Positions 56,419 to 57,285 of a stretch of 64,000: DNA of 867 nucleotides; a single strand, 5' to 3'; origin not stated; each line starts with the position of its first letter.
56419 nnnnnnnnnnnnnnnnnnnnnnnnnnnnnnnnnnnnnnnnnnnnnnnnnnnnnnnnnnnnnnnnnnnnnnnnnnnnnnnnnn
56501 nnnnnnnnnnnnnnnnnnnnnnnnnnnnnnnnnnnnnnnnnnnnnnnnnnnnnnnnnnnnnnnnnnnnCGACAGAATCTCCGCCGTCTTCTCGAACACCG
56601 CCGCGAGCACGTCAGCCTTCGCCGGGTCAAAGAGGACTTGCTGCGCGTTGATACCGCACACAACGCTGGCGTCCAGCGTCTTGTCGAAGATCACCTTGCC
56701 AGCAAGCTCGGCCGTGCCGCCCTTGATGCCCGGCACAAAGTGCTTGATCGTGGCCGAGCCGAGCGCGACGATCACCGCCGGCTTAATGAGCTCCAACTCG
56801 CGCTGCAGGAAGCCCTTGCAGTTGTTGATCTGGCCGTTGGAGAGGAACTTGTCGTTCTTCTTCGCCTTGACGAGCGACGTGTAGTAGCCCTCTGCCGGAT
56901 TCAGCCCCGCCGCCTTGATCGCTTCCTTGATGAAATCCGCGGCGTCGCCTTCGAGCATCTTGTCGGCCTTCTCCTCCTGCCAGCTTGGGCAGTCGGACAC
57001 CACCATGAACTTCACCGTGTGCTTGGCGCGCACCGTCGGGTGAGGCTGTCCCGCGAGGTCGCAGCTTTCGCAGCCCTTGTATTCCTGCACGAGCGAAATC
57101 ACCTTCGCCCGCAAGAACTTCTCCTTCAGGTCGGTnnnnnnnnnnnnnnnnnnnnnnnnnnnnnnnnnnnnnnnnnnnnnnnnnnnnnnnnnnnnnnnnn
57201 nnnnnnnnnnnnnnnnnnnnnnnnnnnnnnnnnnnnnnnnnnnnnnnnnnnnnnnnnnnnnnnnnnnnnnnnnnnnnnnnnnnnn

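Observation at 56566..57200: DnaE-type polymerase with a C-terminal UDG-fold domain replacing the usual OB/tau-binding tail, and with degenerate catalytic motifs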

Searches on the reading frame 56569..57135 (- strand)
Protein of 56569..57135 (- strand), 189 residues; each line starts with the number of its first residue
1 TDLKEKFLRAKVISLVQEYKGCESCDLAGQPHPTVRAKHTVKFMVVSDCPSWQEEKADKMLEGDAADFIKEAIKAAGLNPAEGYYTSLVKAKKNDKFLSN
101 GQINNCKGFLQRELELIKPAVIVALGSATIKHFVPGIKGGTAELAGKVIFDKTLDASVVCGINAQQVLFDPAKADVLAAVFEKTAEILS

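Call 41: search_solved_structures(query=A3, max_evalue=0.01, show_alignments=5)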
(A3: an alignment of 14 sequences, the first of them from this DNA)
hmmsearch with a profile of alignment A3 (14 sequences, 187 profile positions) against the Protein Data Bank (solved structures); distinct sequences matched with E-value up to 0.01: 28.
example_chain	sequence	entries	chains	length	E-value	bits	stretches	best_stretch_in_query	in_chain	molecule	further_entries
4zbx_A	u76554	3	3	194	1.7e-19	73.6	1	12-185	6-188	Uracil-DNA glycosylase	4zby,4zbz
1vk2_A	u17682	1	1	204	2.5e-19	73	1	6-145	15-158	Uracil-DNA glycosylase TM0511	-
1l9g_A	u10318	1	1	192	3.2e-19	72.7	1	7-145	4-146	Conserved hypothetical protein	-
1ui0_A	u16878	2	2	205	1.1e-15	61.2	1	14-145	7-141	Uracil-DNA Glycosylase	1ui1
8iir_A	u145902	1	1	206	1e-11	48.2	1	8-171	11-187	Type-4 uracil-DNA glycosylase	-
8iip_A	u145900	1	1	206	1.3e-11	47.9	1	8-171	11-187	Type-4 uracil-DNA glycosylase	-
8iio_A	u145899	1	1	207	1.3e-11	47.9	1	8-171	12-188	Type-4 uracil-DNA glycosylase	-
6ioc_A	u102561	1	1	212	1.4e-11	47.8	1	8-171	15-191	Phage SPO1 DNA polymerase-related protein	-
6l6s_A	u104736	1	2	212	1.5e-11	47.7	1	8-171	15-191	Phage SPO1 DNA polymerase-related protein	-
6l5a_A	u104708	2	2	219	1.6e-11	47.6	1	8-171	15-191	Uracil DNA glycosylase superfamily protein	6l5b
8iin_A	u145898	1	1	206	1.8e-11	47.5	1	8-171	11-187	Type-4 uracil-DNA glycosylase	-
8iim_A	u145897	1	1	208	1.8e-11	47.4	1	8-171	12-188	Type-4 uracil-DNA glycosylase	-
8iit_A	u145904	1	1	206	1.9e-11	47.4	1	8-171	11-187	Type-4 uracil-DNA glycosylase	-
8iil_A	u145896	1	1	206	2e-11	47.3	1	8-171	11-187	Type-4 uracil-DNA glycosylase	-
8iij_A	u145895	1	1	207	2e-11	47.3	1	8-171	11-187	Type-4 uracil-DNA glycosylase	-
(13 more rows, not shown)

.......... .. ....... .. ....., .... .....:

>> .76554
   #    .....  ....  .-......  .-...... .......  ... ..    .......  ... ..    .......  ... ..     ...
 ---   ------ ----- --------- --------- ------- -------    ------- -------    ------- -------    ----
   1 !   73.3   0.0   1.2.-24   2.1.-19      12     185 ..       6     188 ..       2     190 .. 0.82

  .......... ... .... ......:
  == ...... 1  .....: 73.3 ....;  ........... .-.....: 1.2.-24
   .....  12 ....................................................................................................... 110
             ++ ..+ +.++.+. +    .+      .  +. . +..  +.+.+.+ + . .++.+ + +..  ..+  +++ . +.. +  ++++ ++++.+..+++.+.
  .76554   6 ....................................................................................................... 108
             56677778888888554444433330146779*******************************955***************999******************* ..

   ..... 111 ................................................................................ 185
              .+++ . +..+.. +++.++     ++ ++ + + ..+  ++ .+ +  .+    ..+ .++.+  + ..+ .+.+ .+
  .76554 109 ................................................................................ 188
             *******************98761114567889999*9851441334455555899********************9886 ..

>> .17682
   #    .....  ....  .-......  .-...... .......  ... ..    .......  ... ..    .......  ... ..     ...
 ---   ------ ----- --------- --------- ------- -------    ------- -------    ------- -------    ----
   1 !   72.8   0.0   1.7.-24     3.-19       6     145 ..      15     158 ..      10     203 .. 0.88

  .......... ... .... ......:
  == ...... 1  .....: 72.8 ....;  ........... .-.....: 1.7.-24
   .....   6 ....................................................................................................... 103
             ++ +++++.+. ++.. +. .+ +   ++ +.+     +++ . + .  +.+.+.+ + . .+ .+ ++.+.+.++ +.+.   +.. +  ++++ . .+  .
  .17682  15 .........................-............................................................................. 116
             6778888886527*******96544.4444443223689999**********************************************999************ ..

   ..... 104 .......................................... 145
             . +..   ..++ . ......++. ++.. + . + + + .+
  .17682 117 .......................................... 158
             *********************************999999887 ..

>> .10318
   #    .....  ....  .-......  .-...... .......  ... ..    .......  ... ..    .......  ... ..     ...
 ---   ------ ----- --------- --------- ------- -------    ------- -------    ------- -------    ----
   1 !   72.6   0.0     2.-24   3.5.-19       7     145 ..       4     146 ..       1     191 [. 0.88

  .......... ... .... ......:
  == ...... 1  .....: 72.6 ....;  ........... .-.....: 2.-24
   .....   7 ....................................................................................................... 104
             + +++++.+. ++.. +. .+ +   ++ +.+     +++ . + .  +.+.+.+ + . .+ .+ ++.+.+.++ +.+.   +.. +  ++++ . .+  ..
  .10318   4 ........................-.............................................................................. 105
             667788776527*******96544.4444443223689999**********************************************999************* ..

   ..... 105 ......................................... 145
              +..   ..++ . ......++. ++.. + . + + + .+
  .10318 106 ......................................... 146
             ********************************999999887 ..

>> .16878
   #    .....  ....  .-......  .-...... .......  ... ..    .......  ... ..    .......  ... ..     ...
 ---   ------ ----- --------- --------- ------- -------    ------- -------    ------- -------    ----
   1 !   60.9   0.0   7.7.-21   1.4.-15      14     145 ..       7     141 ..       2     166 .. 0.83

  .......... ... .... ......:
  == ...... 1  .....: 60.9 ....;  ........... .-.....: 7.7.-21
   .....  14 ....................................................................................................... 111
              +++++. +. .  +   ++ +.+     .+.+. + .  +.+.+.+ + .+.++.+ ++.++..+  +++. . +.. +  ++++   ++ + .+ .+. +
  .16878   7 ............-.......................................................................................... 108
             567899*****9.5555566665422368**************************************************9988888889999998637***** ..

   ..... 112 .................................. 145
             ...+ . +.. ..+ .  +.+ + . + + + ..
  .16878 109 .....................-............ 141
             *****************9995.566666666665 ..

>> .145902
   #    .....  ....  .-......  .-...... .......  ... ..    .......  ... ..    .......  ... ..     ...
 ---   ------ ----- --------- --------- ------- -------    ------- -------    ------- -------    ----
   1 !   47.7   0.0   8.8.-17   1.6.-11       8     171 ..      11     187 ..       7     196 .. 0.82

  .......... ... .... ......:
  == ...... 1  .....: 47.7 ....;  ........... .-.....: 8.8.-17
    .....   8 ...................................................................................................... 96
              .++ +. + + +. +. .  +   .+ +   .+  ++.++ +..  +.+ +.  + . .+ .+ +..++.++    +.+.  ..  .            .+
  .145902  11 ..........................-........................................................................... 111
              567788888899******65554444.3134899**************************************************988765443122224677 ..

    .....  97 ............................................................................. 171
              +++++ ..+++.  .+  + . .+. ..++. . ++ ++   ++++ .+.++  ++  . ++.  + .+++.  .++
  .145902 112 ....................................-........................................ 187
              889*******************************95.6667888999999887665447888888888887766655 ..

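Call 46: search_dna_similar(query=window:56569-57135:-, collection=plasmids, mode=protein, max_rows=25, rows=spread)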
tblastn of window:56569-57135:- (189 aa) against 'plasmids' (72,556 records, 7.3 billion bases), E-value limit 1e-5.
Records with a match: 253; places in all: 253; records where one place covers at least 80% of the query: 158.
Best place of each record, by identity: <60% 253.
By first word of the organism name: Acinetobacter 154; Sinorhizobium 52; Aeromonas 11; Agrobacterium 9; Mycetohabitans 9; Methylobacterium 3; Ensifer 3; Cupriavidus 2; Shinella 2; Klebsiella 2; and 5 more.
By predicted mobility (MOB-suite, as given by PLSDB): mobilizable 144; non-mobilizable 102; conjugative 7.
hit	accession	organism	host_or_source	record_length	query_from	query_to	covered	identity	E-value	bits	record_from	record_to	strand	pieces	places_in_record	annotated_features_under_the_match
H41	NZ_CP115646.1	Acinetobacter baumannii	Homo sapiens,skin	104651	2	189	99%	53.7%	6e-69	233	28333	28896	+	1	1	dnaE: DNA polymerase III subunit alpha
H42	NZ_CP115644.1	Acinetobacter baumannii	Homo sapiens,sputum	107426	2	189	99%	53.7%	6e-69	233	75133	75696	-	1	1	dnaE: DNA polymerase III subunit alpha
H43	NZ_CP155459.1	Acinetobacter baumannii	Homo sapiens,Wound/Abscess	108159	2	189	99%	53.7%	6e-69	233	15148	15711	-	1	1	dnaE: DNA polymerase III subunit alpha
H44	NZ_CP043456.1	Acinetobacter baumannii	Homo sapiens,Skin/Wound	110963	1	189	100%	50.8%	8e-61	210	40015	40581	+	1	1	uracil-DNA glycosylase family protein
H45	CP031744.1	Acinetobacter baumannii WM99c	Homo sapiens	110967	1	189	100%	50.8%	8e-61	210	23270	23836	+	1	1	dnaE_2: DNA polymerase III subunit alpha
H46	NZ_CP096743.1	Acinetobacter baumannii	Homo sapiens,blood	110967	1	189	100%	50.8%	8e-61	210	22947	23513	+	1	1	uracil-DNA glycosylase family protein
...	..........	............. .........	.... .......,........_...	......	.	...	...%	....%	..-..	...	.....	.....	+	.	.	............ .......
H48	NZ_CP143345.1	Acinetobacter baumannii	Homo sapiens,skin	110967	1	189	100%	50.8%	8e-61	210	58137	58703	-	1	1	uracil-DNA glycosylase family protein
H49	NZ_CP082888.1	Acinetobacter baumannii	Homo sapiens,blood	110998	1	189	100%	50.8%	8e-61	210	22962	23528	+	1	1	uracil-DNA glycosylase family protein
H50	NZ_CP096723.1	Acinetobacter baumannii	Homo sapiens,sputum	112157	1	189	100%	50.8%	8e-61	210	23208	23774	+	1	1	uracil-DNA glycosylase family protein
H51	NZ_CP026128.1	Acinetobacter baumannii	-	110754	1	189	100%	50.8%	1e-60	210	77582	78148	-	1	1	uracil-DNA glycosylase family protein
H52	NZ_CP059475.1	Acinetobacter baumannii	Manis javanica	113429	1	189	100%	50.8%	2e-60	209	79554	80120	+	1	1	uracil-DNA glycosylase family protein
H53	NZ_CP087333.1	Acinetobacter baumannii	Homo sapiens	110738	1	189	100%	50.3%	8e-60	207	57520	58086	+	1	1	uracil-DNA glycosylase family protein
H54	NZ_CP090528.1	Cupriavidus metallidurans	cell sulture,soil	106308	7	188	96%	44.0%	3e-46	169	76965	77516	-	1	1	dnaE: DNA polymerase III subunit alpha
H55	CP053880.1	Aeromonas jandaei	chicken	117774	21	188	89%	35.5%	3e-26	111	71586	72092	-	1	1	hypothetical protein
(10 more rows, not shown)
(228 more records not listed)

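Call 51: search_protein_representatives(protein=window:56569-57135:-)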
Query: 189 residues. Proteins with E-value up to 0.001 (for the whole library): 1950; up to 1e-10: 129; up to 1e-30: 38. The best 150 are listed.
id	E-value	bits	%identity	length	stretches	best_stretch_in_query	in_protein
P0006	1.0e-78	279.8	66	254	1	1-188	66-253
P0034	5.5e-67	241.5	69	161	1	27-189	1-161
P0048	7.3e-60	218.3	55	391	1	2-187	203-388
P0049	1.8e-52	194.3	49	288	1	6-188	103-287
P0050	3.1e-52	193.5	53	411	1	8-186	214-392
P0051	2.5e-51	190.6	49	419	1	6-188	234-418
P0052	1.0e-48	182.0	47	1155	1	4-188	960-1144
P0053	1.2e-48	181.8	47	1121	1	9-187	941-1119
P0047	1.9e-45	171.4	55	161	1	32-187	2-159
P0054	1.4e-43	165.3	45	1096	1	14-188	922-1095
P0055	1.2e-42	162.2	45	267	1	4-187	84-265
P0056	1.9e-42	161.6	47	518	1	5-188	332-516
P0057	3.9e-42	160.6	43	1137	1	9-186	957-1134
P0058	5.5e-42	160.1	45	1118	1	9-181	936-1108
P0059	1.1e-41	159.2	44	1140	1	6-188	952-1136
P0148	2.1e-16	76.8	33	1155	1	43-187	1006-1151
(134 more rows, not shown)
